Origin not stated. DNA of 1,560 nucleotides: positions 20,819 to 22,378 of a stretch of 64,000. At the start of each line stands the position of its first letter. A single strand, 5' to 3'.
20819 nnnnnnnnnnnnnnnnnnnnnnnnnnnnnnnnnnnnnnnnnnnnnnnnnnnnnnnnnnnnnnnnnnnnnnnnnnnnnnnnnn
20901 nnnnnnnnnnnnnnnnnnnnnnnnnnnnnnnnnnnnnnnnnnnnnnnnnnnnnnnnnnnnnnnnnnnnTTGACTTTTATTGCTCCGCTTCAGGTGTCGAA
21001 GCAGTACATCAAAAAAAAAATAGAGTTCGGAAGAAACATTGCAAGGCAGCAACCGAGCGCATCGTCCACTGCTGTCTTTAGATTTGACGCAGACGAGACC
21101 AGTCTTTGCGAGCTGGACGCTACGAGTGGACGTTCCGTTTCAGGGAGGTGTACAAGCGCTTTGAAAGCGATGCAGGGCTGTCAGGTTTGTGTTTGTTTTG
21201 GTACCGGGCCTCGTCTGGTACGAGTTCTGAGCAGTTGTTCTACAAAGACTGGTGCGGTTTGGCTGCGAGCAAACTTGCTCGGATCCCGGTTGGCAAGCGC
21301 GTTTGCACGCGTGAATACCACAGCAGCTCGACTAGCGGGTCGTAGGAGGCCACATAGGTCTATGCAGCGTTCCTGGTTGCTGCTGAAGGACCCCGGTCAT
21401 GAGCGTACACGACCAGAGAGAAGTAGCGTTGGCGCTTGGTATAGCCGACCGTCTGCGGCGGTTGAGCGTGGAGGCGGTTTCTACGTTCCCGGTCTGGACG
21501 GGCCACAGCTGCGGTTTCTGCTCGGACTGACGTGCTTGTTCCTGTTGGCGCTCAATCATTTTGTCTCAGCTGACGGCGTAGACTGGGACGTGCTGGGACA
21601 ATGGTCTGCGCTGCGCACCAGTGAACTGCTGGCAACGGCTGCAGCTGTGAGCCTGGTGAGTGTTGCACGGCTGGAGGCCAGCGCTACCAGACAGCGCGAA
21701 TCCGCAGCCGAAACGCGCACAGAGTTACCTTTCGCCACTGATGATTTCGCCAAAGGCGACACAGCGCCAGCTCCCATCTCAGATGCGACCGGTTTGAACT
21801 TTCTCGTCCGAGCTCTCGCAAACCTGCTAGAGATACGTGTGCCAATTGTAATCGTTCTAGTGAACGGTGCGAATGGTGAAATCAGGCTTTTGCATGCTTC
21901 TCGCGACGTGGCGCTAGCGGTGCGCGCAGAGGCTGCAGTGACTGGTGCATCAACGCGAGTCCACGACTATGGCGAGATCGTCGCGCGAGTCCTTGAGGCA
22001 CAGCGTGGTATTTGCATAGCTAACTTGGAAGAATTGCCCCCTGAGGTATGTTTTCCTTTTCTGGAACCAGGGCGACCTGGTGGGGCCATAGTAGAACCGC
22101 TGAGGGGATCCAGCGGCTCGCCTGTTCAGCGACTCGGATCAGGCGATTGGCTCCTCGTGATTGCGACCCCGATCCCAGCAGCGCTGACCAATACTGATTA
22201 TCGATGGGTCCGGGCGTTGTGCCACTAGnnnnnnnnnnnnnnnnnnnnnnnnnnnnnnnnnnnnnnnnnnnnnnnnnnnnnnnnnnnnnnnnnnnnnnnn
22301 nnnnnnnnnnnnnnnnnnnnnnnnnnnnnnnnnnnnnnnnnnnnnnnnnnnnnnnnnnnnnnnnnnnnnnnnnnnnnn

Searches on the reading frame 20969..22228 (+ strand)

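Call 8: search_protein_families(library=pfam, proteins=[window:20969-22228:+], max_evalue=0.01)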
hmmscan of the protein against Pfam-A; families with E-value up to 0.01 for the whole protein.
window:20969-22228:+ (419 aa): 1 family
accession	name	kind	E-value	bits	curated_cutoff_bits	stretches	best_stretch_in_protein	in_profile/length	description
PF11152.14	CCB2_CCB4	-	4.5e-09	36.3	26.3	1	332-418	119-192/195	Cofactor assembly of complex C subunit B, CCB2/CCB4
